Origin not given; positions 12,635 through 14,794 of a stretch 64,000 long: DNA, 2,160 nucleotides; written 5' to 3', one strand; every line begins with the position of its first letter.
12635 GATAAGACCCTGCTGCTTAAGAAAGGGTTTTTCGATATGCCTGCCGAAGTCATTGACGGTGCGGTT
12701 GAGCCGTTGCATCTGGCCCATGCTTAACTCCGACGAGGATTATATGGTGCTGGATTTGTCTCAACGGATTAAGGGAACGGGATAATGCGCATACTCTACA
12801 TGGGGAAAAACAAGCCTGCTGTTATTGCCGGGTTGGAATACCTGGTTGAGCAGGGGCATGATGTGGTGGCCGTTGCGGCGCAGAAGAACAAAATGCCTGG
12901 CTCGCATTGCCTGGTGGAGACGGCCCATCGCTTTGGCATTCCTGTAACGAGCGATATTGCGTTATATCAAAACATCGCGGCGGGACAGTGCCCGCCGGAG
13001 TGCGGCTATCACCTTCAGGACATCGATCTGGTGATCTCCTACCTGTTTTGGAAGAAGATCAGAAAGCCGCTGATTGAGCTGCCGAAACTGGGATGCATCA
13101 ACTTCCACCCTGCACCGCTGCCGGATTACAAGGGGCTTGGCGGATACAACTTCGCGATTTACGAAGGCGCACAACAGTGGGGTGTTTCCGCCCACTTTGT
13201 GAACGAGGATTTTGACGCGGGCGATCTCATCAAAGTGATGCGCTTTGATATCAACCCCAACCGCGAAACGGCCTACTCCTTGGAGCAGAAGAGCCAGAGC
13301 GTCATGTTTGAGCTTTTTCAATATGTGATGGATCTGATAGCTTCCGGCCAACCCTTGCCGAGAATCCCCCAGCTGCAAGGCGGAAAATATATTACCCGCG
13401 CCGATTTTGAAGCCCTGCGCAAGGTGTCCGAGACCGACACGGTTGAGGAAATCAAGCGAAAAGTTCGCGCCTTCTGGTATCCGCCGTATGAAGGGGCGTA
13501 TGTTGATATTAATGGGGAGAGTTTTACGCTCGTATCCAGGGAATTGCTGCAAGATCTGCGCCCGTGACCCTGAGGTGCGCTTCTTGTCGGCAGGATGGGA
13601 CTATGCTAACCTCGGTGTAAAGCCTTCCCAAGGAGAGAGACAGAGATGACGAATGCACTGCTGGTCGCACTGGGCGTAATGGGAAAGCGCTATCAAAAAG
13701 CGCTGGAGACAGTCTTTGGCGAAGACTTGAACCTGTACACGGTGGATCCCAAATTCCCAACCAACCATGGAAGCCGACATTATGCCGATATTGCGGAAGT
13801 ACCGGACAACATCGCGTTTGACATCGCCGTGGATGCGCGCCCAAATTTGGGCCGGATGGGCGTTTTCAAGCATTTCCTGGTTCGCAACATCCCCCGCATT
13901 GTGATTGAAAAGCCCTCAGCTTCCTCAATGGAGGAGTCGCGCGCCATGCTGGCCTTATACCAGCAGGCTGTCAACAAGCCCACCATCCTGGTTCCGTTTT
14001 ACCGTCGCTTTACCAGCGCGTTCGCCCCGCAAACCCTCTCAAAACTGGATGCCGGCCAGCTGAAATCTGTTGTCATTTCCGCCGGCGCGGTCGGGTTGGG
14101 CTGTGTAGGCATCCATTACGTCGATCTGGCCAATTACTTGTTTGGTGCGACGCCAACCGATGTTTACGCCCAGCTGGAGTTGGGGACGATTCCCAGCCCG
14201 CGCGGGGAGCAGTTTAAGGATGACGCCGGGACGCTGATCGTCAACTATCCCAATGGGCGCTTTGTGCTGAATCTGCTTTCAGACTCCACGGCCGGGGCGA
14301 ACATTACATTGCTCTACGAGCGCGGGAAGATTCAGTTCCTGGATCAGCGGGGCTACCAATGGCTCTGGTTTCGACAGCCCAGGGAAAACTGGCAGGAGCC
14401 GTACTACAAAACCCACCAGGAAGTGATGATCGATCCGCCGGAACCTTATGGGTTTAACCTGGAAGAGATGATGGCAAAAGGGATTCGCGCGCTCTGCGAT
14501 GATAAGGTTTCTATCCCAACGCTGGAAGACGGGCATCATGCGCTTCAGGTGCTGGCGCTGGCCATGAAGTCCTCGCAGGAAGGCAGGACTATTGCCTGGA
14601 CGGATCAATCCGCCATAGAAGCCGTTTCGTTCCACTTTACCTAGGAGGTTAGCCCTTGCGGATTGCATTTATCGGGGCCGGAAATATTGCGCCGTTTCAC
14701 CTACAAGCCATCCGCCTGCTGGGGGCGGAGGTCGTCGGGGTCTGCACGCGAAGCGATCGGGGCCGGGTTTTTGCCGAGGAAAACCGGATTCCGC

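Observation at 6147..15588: GDP-type legionaminic/pseudaminic-like nonulosonic acid cluster with an N-formyltransferase-like gene and two Gfo/Idh/MocA oxidoreductases instead of an N-acetyltransferase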

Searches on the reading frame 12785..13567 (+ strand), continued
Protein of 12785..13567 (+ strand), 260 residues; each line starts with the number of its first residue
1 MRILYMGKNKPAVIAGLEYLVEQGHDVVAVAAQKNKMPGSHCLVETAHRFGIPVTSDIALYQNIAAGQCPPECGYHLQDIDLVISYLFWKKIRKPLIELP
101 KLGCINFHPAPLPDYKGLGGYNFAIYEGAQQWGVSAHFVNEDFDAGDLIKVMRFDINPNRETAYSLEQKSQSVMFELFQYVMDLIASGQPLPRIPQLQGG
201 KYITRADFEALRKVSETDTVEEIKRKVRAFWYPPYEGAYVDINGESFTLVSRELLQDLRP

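Call 94: fold_search(model_id=the predicted structure, library=pdb)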
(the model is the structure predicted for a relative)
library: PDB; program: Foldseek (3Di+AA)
matches with E <= 10: 1339; with E <= 0.001: 310
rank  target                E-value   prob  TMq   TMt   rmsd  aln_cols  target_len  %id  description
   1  5uhw_A                2.4e-18  1.00  0.74  0.72   4.1       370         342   14  Crystal Structure of an Oxidoreductase from Agrobacterium radiobacter in Complex with NAD+ and Magnesium (released 2017-01-25)
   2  9m37_A                2.0e-17  1.00  0.74  0.75   4.2       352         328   15  Crystal structure of the DgpA2 protein from P581a bound to homoorientin (released 2026-03-04)
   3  8qc8_A                2.7e-17  1.00  0.72  0.66   4.8       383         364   15  Crystal structure of NAD-dependent glycoside hydrolase from Flavobacterium sp. (strain K172) in complex with co-factor (released 2023-12-27)
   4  8qc2_A                2.7e-17  1.00  0.71  0.66   4.8       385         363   16  Crystal structure of NAD-dependent glycoside hydrolase from Flavobacterium sp. (strain K172) in complex with co-factor (released 2023-12-27)
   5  9m39_B                2.9e-17  1.00  0.70  0.70   5.5       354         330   15  The crystal structure of DgpA2 protein from P581a bound to Isoschaftosid (released 2026-03-04)
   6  8qc8_B                3.6e-17  1.00  0.70  0.64   4.9       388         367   15  Crystal structure of NAD-dependent glycoside hydrolase from Flavobacterium sp. (strain K172) in complex with co-factor (released 2023-12-27)
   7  9m37_B                3.8e-17  1.00  0.69  0.70   5.6       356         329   15  Crystal structure of the DgpA2 protein from P581a bound to homoorientin (released 2026-03-04)
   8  3e82_E                4.9e-17  1.00  0.70  0.68   4.9       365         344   18  Crystal structure of a putative oxidoreductase from Klebsiella pneumoniae (released 2008-08-26)
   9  8qc6_A                5.2e-17  1.00  0.71  0.65   4.6       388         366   14  Crystal Structure of NAD-dependent glycoside hydrolase from Arthrobacter sp. U41 in complex with NAD+ and sulfoquinovo (released 2023-12-27)
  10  4gqa_B                6.9e-17  1.00  0.75  0.67   4.8       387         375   16  Crystal structure of NAD binding oxidoreductase from Klebsiella pneumoniae (released 2012-09-12)
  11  5yap_D                7.4e-17  1.00  0.74  0.68   5.2       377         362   17  Crystal structure of scyllo-inositol dehydrogenase with L-glucose dehydrogenase activity complexed with L-glucono-1,5- (released 2018-05-23)
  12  6ktj_B                1.0e-16  1.00  0.76  0.69   5.1       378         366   17  Crystal structure of scyllo-inositol dehydrogenase R178A mutant, apo-form, from Paracoccus laeviglucosivorans (released 2019-12-25)
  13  3gfg_K                1.2e-16  1.00  0.72  0.71   4.3       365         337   16  Structure of putative oxidoreductase yvaA from Bacillus subtilis in triclinic form (released 2009-03-24)
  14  8qc5_A                1.2e-16  1.00  0.70  0.65   4.7       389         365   14  crystal structure of NAD-dependent glycoside hydrolase from Arthrobacter sp. U41 in complex with NAD+ cofactor and cit (released 2023-12-27)
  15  3e82_B                1.3e-16  1.00  0.70  0.67   4.9       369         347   17  Crystal structure of a putative oxidoreductase from Klebsiella pneumoniae (released 2008-08-26)
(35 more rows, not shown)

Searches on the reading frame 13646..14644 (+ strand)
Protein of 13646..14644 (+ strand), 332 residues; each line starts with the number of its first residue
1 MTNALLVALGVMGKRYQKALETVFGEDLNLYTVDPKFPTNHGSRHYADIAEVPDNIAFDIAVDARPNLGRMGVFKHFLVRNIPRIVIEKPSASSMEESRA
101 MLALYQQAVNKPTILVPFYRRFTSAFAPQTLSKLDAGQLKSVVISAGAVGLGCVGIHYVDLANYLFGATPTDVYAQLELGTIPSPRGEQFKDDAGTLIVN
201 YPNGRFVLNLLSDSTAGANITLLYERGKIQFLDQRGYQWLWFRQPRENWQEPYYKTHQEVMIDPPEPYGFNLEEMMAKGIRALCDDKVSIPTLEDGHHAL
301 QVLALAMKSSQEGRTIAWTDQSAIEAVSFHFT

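Call 3: search_protein_families(library=pfam, proteins=[window:13646-14644:+])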
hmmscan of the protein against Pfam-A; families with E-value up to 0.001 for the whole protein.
window:13646-14644:+ (332 aa): 2 families
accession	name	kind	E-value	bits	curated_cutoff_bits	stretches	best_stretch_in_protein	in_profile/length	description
PF02894.22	GFO_IDH_MocA_C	-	4.4e-12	46.7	22.9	1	153-316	45-216/218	Oxidoreductase family, C-terminal alpha/beta domain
PF22725.1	GFO_IDH_MocA_C3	-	2e-06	28.3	27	1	150-219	45-113/124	GFO/IDH/MocA C-terminal domain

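Call 4: search_protein_families(library=ncbifam, proteins=[window:13646-14644:+])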
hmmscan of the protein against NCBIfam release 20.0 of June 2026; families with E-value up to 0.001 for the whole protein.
window:13646-14644:+ (332 aa): 2 families
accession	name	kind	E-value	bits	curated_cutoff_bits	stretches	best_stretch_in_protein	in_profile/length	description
TIGR04380.1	myo_inos_iolG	equivalog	9.8e-06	24.7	355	0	85-179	91-198/330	inositol 2-dehydrogenase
NF040723.1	UDP-GlcNAcDh_Arch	equivalog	2.4e-05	24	450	0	84-178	86-189/302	UDP-N-acetylglucosamine 3-dehydrogenase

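Call 25: search_solved_structures(query=window:13646-14644:+, max_evalue=0.01)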
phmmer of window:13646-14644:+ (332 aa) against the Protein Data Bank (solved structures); distinct sequences matched with E-value up to 0.01: 0.

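Call 38: search_dna_similar(query=window:13646-14644:+, collection=plasmids, mode=protein, max_evalue=0.001, max_rows=15)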
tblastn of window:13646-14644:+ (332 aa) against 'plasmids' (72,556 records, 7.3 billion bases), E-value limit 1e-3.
Records with a match: 6; places in all: 6; records where one place covers at least 80% of the query: 0.
Best place of each record, by identity: <60% 6.
By first word of the organism name: Klebsiella 2; Azospirillum 1; Mesorhizobium 1; Streptomyces 1; Sphingomonadaceae 1.
By predicted mobility (MOB-suite, as given by PLSDB): non-mobilizable 2; conjugative 2; mobilizable 2.
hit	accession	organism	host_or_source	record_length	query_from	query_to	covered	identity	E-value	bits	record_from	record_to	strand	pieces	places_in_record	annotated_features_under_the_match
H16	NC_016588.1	Azospirillum lipoferum 4B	-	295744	85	313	69%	27.5%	1e-8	64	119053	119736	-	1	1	Gfo/Idh/MocA family oxidoreductase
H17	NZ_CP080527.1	Mesorhizobium sp. AR07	Oxytropis sp.,Cell culture,root nodule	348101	84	273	57%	29.4%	2e-13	78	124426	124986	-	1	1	Gfo/Idh/MocA family oxidoreductase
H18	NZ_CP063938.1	Klebsiella pneumoniae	Human fecal samples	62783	85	317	70%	23.5%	5e-5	52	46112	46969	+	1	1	Gfo/Idh/MocA family oxidoreductase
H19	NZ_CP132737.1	Klebsiella pneumoniae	-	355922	85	317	70%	23.5%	5e-5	52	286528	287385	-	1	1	Gfo/Idh/MocA family oxidoreductase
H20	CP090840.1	Streptomyces viridifaciens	Whole organism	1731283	40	236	59%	27.2%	9e-6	55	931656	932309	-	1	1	none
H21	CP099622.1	Sphingomonadaceae bacterium OTU29THOMA1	Arabidopsis thaliana,pure culture,leaf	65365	1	217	65%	23.1%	1e-6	58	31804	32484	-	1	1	Gfo/Idh/MocA family oxidoreductase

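Call 39: get_annotated_region(hit=H21, flank=9000)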
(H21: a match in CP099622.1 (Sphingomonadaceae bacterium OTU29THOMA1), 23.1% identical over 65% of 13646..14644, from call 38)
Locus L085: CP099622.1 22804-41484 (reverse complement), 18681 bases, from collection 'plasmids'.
description: Sphingomonadaceae bacterium OTU29THOMA1 plasmid unnamed, complete sequence
organism: Sphingomonadaceae bacterium OTU29THOMA1 (NCBI taxid 2952889)
taxonomy: Bacteria; Pseudomonadota; Alphaproteobacteria; Sphingomonadales; Sphingomonadaceae; ; Sphingomonadaceae bacterium OTU29THOMA1
host: -; source: Arabidopsis thaliana,pure culture,leaf; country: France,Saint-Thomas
typing (MOB-suite, as given by PLSDB): non-mobilizable
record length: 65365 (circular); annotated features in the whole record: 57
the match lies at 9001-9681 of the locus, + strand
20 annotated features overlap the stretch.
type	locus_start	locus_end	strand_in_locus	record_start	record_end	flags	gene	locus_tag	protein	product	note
CDS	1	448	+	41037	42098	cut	-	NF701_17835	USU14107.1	hypothetical protein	-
CDS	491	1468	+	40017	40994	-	-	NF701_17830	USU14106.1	NAD-dependent 4,6-dehydratase LegB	-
CDS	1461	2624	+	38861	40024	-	-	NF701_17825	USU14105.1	LegC family aminotransferase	-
CDS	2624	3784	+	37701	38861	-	neuC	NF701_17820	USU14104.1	UDP-N-acetylglucosamine 2-epimerase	-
CDS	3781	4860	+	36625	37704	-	neuB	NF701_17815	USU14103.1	N-acetylneuraminate synthase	-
CDS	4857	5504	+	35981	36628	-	-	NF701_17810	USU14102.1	acetyltransferase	-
CDS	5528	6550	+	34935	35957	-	-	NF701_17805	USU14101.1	nucleotidyltransferase family protein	-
CDS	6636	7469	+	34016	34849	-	-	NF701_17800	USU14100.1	hypothetical protein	-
CDS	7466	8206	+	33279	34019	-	-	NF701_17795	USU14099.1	acylneuraminate cytidylyltransferase family protein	-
CDS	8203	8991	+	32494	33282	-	-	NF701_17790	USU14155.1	oxidoreductase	-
CDS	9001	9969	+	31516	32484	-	-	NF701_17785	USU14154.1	Gfo/Idh/MocA family oxidoreductase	-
CDS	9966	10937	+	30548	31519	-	-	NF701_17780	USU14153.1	hypothetical protein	-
CDS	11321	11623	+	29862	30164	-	-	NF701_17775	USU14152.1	hypothetical protein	-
CDS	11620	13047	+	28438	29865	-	-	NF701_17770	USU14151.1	oligosaccharide flippase family protein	-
CDS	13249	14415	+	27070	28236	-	-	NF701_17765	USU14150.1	hypothetical protein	-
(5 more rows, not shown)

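Call 40: get_annotated_region(hit=H17, flank=9000)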
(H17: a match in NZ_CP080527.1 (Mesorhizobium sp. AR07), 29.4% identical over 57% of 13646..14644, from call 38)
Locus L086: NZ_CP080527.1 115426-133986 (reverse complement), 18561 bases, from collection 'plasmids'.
description: Mesorhizobium sp. AR07 plasmid pMspAR07b, complete sequence
organism: Mesorhizobium sp. AR07 (NCBI taxid 2865838)
taxonomy: Bacteria; Pseudomonadota; Alphaproteobacteria; Hyphomicrobiales; Phyllobacteriaceae; Mesorhizobium; Mesorhizobium sp. AR07
host: -; source: Oxytropis sp.,Cell culture,root nodule; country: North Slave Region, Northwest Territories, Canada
typing (MOB-suite, as given by PLSDB): conjugative; replicon rep_cluster_2428; relaxase MOBP,MOBP,MOBP; mating-pair formation MPF_T
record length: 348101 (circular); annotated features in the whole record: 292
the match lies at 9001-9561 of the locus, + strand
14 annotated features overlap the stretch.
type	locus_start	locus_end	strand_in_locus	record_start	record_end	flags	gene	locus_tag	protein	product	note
CDS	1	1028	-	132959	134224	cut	-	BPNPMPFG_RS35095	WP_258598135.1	site-specific integrase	-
CDS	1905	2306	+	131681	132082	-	-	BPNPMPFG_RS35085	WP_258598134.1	hypothetical protein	-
CDS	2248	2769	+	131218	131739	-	-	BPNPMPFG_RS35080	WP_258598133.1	hypothetical protein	-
CDS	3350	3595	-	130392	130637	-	-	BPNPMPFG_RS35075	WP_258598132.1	hypothetical protein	-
CDS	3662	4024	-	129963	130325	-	-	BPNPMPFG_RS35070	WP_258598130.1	exopolysaccharide production repressor protein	-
CDS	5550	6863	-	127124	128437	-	-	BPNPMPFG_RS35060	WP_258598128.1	IS701 family transposase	-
CDS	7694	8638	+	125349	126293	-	-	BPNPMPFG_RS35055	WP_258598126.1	hypothetical protein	-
CDS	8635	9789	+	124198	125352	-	-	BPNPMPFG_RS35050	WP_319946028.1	Gfo/Idh/MocA family oxidoreductase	-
CDS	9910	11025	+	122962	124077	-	-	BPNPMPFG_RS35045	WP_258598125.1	hypothetical protein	-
CDS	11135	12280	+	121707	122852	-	-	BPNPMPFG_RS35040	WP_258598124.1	hypothetical protein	-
CDS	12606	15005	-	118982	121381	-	-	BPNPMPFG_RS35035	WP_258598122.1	hypothetical protein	-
CDS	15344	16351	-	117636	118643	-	-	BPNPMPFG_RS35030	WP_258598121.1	hypothetical protein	-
CDS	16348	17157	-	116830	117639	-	-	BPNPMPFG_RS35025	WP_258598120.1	hypothetical protein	-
CDS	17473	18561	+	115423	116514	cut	-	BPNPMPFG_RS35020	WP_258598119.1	N-acetylneuraminate synthase family protein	GO:0016051 - carbohydrate biosynthetic process [Evidence IEA]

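Call 63: find_homologous_proteins(query=window:13646-14644:+, max_evalue=0.00001)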
Query window:13646-14644:+ (332 aa): 11 proteins with E <= 0.00001 among 2478 candidates.
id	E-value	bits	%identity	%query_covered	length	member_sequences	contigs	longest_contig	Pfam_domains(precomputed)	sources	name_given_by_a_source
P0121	7.6e-223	756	100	100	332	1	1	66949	PF22725.2,PF02894.23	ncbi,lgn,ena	-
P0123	3.5e-128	445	60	99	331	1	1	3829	PF01408.29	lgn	-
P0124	8.4e-104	365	51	100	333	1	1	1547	-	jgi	jgi:predicted dehydrogenase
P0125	1.3e-103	364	52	100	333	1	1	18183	-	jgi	jgi:predicted dehydrogenase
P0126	2.6e-103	364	50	99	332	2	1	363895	-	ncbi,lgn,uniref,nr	ncbi:hypothetical protein [Vampirovibrio chlorellavorus]|uniref:hypothetical protein n=1 Tax=Vampiro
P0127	9.9e-103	362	50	99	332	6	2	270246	PF01408.29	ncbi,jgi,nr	ncbi:MAG: oxidoreductase domain protein [Vampirovibrio sp.]|jgi:predicted dehydrogenase|nr:oxidoredu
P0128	2.7e-102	360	50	99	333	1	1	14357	PF01408.29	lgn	-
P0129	2.4e-100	354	49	99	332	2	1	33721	PF01408.29,PF02894.23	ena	-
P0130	1.4e-81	292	46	99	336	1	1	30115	PF01408.29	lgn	-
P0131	1.6e-15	75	34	47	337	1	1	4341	PF01408.29,PF22725.2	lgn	-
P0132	1.3e-10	59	29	69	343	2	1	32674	PF01408.29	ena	-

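Call 64: find_encoding_contigs(protein=P0126, flank=10000, max_places=1)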
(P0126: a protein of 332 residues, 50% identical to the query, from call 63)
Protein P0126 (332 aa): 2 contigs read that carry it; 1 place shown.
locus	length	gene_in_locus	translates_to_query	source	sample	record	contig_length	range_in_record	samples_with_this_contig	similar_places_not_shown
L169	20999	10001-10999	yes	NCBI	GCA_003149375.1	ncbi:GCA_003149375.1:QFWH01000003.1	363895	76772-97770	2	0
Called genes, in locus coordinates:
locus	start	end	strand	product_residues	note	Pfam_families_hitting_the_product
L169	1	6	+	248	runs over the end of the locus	PF12796:Ank_2 (weak), PF13606:Ank_3 (faint), PF24521:Ank_KRIT1 (weak), PF12796:Ank_2, PF13637:Ank_4 (weak), PF13857:Ank_5 (weak), PF00023:Ank (weak), PF13637:Ank_4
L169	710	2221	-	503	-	-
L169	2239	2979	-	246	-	-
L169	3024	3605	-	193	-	PF13302:Acetyltransf_3 (weak), PF00583:Acetyltransf_1 (weak)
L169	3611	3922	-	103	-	-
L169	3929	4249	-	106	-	-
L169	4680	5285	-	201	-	PF25084:LbH_EIF2B, PF00132:Hexapep, PF14602:Hexapep_2, PF25087:GMPPB_C, PF00132:Hexapep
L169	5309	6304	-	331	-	PF01408:GFO_IDH_MocA, PF22725:GFO_IDH_MocA_C3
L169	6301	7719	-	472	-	PF03721:UDPG_MGDP_dh_N, PF00984:UDPG_MGDP_dh, PF03720:UDPG_MGDP_dh_C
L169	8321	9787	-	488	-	-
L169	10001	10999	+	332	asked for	-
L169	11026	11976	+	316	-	PF01408:GFO_IDH_MocA, PF03807:F420_oxidored (faint)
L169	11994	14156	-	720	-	PF05159:Capsule_synth (weak)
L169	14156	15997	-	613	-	PF00664:ABC_membrane, PF02463:SMC_N, PF00005:ABC_tran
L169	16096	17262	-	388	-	PF02350:Epimerase_2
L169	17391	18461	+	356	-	PF00571:CBS (weak), PF00483:NTP_transferase, PF12804:NTP_transf_3, PF02348:CTP_transf_3 (faint)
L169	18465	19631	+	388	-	PF00155:Aminotran_1_2, PF01041:DegT_DnrJ_EryC1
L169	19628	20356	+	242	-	PF02348:CTP_transf_3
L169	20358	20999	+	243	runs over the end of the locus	PF25084:LbH_EIF2B (faint), PF25087:GMPPB_C (weak), PF14602:Hexapep_2 (faint), PF00132:Hexapep (weak)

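Call 65: find_encoding_contigs(protein=P0129, flank=10000, max_places=1)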
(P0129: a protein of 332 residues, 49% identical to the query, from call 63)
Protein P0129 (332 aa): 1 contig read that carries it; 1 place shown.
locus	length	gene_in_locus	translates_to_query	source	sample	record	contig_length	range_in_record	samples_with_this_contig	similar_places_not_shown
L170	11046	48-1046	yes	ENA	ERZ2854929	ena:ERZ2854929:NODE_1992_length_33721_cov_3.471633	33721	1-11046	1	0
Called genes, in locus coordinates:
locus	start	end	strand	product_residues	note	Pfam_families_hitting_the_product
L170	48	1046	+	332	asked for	PF01408:GFO_IDH_MocA (weak), PF02894:GFO_IDH_MocA_C (weak)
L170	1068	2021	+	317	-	PF01408:GFO_IDH_MocA, PF03807:F420_oxidored (weak)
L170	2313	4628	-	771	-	-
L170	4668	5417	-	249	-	PF13091:PLDc_2 (weak)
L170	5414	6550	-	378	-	PF13091:PLDc_2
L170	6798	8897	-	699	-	-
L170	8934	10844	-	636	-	PF02543:Carbam_trans_N, PF16861:Carbam_trans_C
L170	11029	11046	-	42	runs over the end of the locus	-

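Call 66: find_encoding_contigs(protein=P0123, flank=4000, max_places=1)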
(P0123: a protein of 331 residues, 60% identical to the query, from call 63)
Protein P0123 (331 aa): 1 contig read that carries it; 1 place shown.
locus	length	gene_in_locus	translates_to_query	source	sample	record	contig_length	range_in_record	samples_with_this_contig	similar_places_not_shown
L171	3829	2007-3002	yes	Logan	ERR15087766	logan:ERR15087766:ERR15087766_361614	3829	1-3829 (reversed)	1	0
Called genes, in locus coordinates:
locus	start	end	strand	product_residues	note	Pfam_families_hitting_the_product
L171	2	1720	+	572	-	?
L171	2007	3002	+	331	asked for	PF01408:GFO_IDH_MocA (weak)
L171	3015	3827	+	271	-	?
